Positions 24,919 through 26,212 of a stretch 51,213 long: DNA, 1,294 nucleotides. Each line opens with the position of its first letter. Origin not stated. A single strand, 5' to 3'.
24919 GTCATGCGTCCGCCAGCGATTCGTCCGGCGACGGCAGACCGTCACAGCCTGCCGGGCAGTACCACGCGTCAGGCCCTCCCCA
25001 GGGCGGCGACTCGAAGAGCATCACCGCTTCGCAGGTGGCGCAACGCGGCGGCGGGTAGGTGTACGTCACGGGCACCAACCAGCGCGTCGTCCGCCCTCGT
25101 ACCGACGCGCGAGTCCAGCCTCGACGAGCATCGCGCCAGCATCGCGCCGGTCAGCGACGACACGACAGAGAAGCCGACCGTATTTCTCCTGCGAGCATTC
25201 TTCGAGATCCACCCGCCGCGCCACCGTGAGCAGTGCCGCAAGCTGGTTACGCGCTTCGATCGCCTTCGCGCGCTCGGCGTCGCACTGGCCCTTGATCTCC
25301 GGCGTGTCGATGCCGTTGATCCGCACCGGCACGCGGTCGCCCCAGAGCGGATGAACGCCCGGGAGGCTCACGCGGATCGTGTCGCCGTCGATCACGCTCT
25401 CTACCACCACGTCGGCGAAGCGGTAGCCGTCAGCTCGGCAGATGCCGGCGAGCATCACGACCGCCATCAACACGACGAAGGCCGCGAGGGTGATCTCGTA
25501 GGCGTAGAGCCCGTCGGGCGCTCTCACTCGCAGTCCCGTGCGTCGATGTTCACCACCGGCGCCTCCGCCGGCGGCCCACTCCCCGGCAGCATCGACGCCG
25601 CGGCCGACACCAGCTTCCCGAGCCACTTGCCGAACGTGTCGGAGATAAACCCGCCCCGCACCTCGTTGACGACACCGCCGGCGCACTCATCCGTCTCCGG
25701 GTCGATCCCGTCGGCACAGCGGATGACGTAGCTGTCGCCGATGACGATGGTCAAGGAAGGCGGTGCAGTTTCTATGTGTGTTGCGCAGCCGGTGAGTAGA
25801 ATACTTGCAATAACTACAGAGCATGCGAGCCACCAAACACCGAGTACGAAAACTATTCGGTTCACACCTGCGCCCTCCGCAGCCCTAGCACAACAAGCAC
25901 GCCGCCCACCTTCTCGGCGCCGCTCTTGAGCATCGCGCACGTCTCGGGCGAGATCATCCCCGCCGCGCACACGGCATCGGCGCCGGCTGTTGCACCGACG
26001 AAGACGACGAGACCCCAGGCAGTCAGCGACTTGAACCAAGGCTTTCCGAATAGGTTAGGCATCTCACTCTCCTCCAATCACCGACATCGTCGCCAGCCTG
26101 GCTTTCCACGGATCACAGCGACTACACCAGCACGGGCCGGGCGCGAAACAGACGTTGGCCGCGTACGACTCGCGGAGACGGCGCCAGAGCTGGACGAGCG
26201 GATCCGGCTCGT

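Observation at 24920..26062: Holin-like gene, lipoprotein, membrane-anchored SNase-type nuclease and Zn-ribbon gene chained by GTGA overlaps at the end of the late operon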

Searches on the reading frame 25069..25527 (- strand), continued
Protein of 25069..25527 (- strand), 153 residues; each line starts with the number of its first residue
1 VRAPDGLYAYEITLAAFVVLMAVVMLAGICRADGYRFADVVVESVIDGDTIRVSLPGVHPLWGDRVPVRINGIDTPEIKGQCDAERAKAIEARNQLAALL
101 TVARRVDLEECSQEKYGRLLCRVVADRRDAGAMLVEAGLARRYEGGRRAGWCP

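Call 102: fold_search(model_id=the predicted structure, library=pdb)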
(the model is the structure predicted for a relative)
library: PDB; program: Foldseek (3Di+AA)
matches with E <= 10: 531; with E <= 0.001: 302
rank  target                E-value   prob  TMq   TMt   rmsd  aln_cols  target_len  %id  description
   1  1snd_A                1.7e-09  1.00  0.60  0.71   2.8       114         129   24  STAPHYLOCOCCAL NUCLEASE DIMER CONTAINING A DELETION OF RESIDUES 114-119 COMPLEXED WITH CALCIUM CHLORIDE AND THE COMPET (released 1997-04-21)
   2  4id6                  1.9e-08  1.00  0.61  0.69   2.9       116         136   25  Crystal Structure of Staphylococcal nuclease mutant V23I/I72L (released 2013-03-06)
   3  1ey4                  2.0e-08  1.00  0.61  0.68   2.9       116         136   24  STRUCTURE OF S. NUCLEASE STABILIZING MUTANT S59A (released 2000-10-18)
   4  4h7b                  3.3e-08  1.00  0.61  0.68   2.9       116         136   25  Crystal Structure of Staphylococcal nuclease mutant I72V/V99L (released 2012-10-17)
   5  1eyc                  3.3e-08  1.00  0.59  0.67   2.4       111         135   24  STRUCTURE OF S. NUCLEASE STABILIZING QUINTUPLE MUTANT T41I/S59A/P117G/H124L/S128A (released 2000-10-18)
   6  1f2y                  3.7e-08  1.00  0.60  0.67   3.0       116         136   24  SIMPLIFICATION OF A PROTEIN LOOP IN STAPHYLOCOCCAL NUCLEASE (released 2003-09-16)
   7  1eqv                  4.0e-08  1.00  0.61  0.68   2.6       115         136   24  SIMPLIFICATION OF A PROTEIN LOOP IN STAPHYLOCOCCAL NUCLEASE (released 2003-07-08)
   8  2khs_MODEL_1_A        4.2e-08  1.00  0.61  0.75   5.6       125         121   22  Solution structure of SNase121:SNase(111-143) complex (released 2009-10-20)
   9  4qb4                  4.5e-08  1.00  0.60  0.68   2.5       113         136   26  Crystal Structure of Staphylococcal Nuclease mutant V23L/L25V/V66L (released 2014-06-11)
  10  4k14                  4.5e-08  1.00  0.61  0.68   3.0       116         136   24  Crystal Structure of Staphylococcal nuclease mutant V66I/V99L (released 2013-04-17)
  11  1sno                  4.5e-08  1.00  0.61  0.68   3.0       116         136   24  PROTEIN STABILITY IN STAPHYLOCOCCAL NUCLEASE (released 1997-02-12)
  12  6xsb                  4.8e-08  1.00  0.59  0.70   2.5       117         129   23  Crystal structure of Staphylococcal nuclease variant Delta+PHS A132S at cryogenic temperature (released 2020-08-19)
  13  4i65                  5.1e-08  1.00  0.61  0.68   3.0       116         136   28  Crystal Structure of Staphylococcal nuclease mutant V23I/L25V/I72V/I92V (released 2013-03-20)
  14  4g57                  5.1e-08  1.00  0.61  0.69   3.0       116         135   24  Staphylococcal Nuclease double mutant I72L, I92L (released 2012-08-29)
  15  1ez6                  5.7e-08  1.00  0.59  0.66   2.7       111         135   24  STRUCTURE OF S. NUCLEASE STABILIZING SEXTUPLE MUTANT T33V/T41I/S59A/P117G/H124L/S128A (released 2000-10-18)
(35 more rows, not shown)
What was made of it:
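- On SNase / thermonuclease (PF00565): The top 50 Foldseek PDB hits are all staphylococcal nuclease, E down to 1.7e-9, rmsd 1.8-3.0 A over 111-118 columns (call 102).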

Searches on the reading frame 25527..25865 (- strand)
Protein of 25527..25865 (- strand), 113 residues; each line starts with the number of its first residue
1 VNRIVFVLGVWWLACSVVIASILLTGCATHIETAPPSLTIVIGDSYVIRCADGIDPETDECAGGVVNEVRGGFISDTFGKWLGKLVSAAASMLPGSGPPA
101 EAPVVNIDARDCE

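Call 9: search_protein_families(library=pfam, max_evalue=1, proteins=[window:25527-25865:-])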
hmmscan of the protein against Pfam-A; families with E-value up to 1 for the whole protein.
seq(113 aa): 2 families
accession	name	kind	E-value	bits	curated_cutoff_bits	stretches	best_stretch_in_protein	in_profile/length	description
PF23793.1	LysC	-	0.15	12.4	27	1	22-52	1-29/69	Rz1-like lysis system protein LysC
PF20664.2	DUF6814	-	0.16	12.7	25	1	1-36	1-36/71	Family of unknown function (DUF6814)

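Call 10: search_protein_families(library=phrogs, max_evalue=0.1, proteins=[window:25527-25865:-])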
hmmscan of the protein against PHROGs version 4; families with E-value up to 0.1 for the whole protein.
seq(113 aa): 0 families

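Call 20: find_homologous_proteins(query=window:25527-25865:-, max_evalue=0.01)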
Query seq(113 aa) (113 aa): 2 proteins with E <= 0.01 among 9 candidates.
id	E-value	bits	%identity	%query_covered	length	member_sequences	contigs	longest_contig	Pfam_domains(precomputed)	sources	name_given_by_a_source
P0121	5.8e-43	164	100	67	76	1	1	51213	-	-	-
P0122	5.1e-32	128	61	78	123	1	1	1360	-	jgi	jgi:hypothetical protein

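Call 22: find_encoding_contigs(protein=P0122, flank=10000, max_places=3)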
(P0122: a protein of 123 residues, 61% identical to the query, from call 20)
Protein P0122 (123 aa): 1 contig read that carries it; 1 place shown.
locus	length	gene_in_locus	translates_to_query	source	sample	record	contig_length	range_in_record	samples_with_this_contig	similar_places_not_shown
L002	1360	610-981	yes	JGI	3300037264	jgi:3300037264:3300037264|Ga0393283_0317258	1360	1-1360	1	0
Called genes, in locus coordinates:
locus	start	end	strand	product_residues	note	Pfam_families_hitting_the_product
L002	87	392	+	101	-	-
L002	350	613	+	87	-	-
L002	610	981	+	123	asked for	-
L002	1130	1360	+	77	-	?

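Call 39: search_protein_families(library=ncbifam, max_evalue=0.1, proteins=[window:25527-25865:-])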
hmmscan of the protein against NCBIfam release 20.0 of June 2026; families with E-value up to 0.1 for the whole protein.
seq(113 aa): 1 family
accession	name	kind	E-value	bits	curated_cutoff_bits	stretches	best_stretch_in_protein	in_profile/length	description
NF007319.0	PRK09810.1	equivalog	0.014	15.3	86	0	17-29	9-21/41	lipoprotein antitoxin entericidin A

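Call 40: search_protein_families(library=padloc, max_evalue=0.01, proteins=[window:25527-25865:-])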
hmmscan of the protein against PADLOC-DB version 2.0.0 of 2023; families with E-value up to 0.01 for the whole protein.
seq(113 aa): 0 families

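Call 50: find_related_loci(query=A3, collection=metagenome_contigs, flank=6000)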
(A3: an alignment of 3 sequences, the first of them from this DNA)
Query A3 (113 aa) in metagenome_contigs; peptide patterns used: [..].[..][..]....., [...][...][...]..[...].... (x = any residue, [..] = any of these).
600 stretches matched a pattern, but none encodes a relative of the query by tblastn (E <= 1e-3).
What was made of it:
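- Tried and rejected: The first metagenome scan with B patterns was swamped by generic lipobox matches and found nothing (call 50).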

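Call 51: find_related_loci(query=A3, collection=viral_contigs, flank=6000)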
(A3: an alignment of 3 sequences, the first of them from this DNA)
Query A3 (113 aa) in viral_contigs; peptide patterns used: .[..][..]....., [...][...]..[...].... (x = any residue, [..] = any of these).
228 stretches matched a pattern, but none encodes a relative of the query by tblastn (E <= 1e-3).

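Call 66: predict_structure(alignment_id=A5)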
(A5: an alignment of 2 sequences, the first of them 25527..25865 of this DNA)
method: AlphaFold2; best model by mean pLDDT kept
length: 113 residues; sequences in the alignment: 2
mean_pLDDT: 51.8   pTM: 0.28
mean pLDDT of the five models: 51.8, 47.8, 46.3, 46.2, 45.0
residues with pLDDT >= 90: 0; 70-90: 10; 50-70: 49; < 50: 54
segments of 3 or more residues with pLDDT < 50: 26-47, 68-76, 94-113
pLDDT, mean of each block of 10 residues (from residue 1): 68 70 51 40 48 60 52 48 58 45 36 31
secondary structure, 60 per line:
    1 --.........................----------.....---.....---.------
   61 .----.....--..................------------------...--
elements in order: H3-27 E38-42 E46-50 E66-70 H73-90
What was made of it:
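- It is not Pro-rich (7%), has no adjacent i-spanin and gave a low-confidence AF2 model (pLDDT 52, call 66).
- Tried and rejected: The AF2 model of B had pLDDT 52, so no fold search was run on it (call 66).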

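Call 67: search_protein_representatives(alignment_id=A5)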
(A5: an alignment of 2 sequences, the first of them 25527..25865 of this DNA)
Query: 2 sequences, 132 profile positions. Proteins with E-value up to 0.001 (for the whole library): 12; up to 1e-10: 5; up to 1e-30: 1. The best 12 are listed.
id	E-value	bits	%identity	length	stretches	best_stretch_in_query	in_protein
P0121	2.0e-41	157.3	-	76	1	55-130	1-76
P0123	6.1e-28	113.7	-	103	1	34-124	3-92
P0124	1.0e-15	74.1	-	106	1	33-129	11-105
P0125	5.0e-11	59.0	-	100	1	35-115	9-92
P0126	1.0e-10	57.9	-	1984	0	-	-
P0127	4.5e-10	55.9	-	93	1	33-121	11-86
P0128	2.8e-07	46.8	-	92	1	33-108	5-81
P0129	1.6e-06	44.4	-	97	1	36-121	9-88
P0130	5.9e-06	42.5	-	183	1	40-110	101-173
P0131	9.7e-06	41.8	-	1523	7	96-131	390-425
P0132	1.7e-05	41.0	-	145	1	33-115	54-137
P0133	7.6e-05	38.9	-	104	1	34-122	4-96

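Call 69: find_encoding_contigs(protein=P0123, flank=8000, max_places=3)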
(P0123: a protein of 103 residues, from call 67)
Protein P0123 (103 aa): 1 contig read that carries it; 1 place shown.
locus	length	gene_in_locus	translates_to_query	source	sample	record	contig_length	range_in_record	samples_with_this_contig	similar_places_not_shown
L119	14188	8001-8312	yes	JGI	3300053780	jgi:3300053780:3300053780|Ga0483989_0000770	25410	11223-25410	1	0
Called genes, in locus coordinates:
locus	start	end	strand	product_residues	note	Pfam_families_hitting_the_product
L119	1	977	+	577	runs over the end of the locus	-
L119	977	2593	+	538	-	-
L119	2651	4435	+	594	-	-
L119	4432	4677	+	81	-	-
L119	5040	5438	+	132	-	-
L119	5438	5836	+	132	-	PF00072:Response_reg (weak)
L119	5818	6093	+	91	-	-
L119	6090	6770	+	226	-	PF04542:Sigma70_r2, PF04539:Sigma70_r3, PF04545:Sigma70_r4 (weak)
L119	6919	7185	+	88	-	-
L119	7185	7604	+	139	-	PF01510:Amidase_2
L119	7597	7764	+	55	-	-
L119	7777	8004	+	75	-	-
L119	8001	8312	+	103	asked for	-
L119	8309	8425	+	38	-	-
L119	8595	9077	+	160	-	PF07087:DUF1353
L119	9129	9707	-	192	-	PF05551:zf-His_Me_endon (weak), PF13392:HNH_3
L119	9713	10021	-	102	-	-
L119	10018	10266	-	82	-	-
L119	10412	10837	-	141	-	-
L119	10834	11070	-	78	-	-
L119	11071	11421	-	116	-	-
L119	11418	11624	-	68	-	-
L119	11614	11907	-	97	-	-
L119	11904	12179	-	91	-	-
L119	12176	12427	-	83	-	-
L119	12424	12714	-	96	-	-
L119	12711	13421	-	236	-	-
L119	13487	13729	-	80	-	-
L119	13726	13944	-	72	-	-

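Call 70: find_encoding_contigs(protein=P0124, flank=6000, max_places=2)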
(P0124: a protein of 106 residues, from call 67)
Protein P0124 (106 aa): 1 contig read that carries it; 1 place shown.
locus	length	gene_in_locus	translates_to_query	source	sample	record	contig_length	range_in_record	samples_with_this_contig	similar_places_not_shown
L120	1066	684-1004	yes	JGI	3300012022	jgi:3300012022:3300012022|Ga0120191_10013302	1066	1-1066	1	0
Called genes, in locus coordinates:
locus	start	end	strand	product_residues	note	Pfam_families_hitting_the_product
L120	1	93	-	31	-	?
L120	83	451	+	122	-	PF05838:Glyco_hydro_108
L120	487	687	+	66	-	-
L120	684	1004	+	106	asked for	-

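Call 71: find_encoding_contigs(protein=P0125, flank=6000, max_places=2)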
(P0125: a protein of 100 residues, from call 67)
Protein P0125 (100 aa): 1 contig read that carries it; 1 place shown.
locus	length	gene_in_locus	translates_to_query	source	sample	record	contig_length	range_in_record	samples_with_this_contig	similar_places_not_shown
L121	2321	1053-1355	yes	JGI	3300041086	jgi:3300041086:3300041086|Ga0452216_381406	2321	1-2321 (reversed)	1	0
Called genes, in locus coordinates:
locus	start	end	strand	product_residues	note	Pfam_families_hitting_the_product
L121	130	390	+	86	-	-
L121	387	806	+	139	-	PF18925:DUF5675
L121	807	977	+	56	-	-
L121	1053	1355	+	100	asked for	-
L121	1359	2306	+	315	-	-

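Call 72: find_encoding_contigs(protein=P0130, flank=6000, max_places=2)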
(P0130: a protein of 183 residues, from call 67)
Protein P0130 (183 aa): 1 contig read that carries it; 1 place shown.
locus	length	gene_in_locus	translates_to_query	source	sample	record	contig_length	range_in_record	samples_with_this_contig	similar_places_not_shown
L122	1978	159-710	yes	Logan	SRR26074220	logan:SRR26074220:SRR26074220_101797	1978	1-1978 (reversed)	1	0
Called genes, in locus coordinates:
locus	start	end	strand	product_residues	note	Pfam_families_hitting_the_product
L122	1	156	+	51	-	?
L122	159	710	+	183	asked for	-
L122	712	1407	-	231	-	-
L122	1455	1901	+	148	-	-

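Call 108: search_dna_similar(query=window:25527-25865:-, collection=phages, mode=protein, max_rows=15, max_evalue=0.01)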
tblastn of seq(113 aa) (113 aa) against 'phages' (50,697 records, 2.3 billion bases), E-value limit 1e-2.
No match.

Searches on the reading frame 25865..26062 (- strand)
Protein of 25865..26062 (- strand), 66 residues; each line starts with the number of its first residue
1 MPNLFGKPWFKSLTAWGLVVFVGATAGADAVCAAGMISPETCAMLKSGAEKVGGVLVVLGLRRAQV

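Call 9: search_protein_families(library=pfam, max_evalue=1, proteins=[window:25865-26062:-])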
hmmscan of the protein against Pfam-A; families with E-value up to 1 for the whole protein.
seq(66 aa): 1 family
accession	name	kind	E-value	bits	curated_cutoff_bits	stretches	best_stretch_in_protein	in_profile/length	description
PF07681.17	DoxX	-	0.011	16.8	23.6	1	23-61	25-63/85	DoxX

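Call 10: search_protein_families(library=phrogs, max_evalue=0.1, proteins=[window:25865-26062:-])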
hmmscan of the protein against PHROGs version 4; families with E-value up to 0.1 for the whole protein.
seq(66 aa): 0 families

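Call 39: search_protein_families(library=ncbifam, max_evalue=0.1, proteins=[window:25865-26062:-])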
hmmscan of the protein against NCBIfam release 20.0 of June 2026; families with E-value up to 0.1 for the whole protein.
seq(66 aa): 0 families

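Call 40: search_protein_families(library=padloc, max_evalue=0.01, proteins=[window:25865-26062:-])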
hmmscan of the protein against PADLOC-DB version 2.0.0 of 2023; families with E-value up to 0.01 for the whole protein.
seq(66 aa): 0 families

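Call 94: find_homologous_proteins(query=window:25865-26062:-, max_evalue=0.1)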
Query seq(66 aa) (66 aa): 3 proteins with E <= 0.1 among 6 candidates.
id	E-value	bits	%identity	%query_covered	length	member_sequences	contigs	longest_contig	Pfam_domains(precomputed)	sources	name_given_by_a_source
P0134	1.1e-35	138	100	100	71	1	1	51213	-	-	-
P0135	4.2e-13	66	57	91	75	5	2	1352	-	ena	-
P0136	5.1e-4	38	44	94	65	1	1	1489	-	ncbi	-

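Call 96: find_encoding_contigs(protein=P0135, flank=3000, max_places=2)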
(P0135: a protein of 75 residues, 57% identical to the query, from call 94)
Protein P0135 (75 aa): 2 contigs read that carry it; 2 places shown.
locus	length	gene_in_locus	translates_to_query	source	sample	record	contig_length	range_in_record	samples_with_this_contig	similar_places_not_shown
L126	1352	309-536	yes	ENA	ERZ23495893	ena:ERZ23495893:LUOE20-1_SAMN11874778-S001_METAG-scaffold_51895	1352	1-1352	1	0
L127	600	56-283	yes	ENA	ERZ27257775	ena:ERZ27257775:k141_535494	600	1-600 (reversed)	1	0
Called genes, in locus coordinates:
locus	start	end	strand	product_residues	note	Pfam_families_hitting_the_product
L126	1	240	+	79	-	?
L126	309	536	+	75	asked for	-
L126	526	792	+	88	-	-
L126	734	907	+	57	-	-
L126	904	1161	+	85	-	-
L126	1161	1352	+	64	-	?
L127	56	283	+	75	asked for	-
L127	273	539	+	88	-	-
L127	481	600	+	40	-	?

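Call 101: find_encoding_contigs(protein=P0136, flank=3000, max_places=2)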
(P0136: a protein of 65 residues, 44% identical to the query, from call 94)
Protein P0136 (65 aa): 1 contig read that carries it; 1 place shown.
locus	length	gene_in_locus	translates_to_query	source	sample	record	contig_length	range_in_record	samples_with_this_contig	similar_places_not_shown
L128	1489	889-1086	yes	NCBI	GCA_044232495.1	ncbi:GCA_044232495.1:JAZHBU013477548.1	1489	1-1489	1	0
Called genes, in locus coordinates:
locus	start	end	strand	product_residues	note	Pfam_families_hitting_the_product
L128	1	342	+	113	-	?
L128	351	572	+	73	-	-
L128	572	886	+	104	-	-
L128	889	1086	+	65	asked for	-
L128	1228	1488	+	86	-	?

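Call 109: search_dna_similar(query=window:25865-26062:-, collection=phages, mode=protein, max_rows=15, max_evalue=0.01)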
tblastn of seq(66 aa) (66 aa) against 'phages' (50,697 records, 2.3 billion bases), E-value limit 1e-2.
No match.
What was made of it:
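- On Holin (gene A): No homologue in 50,697 phage records (call 109).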
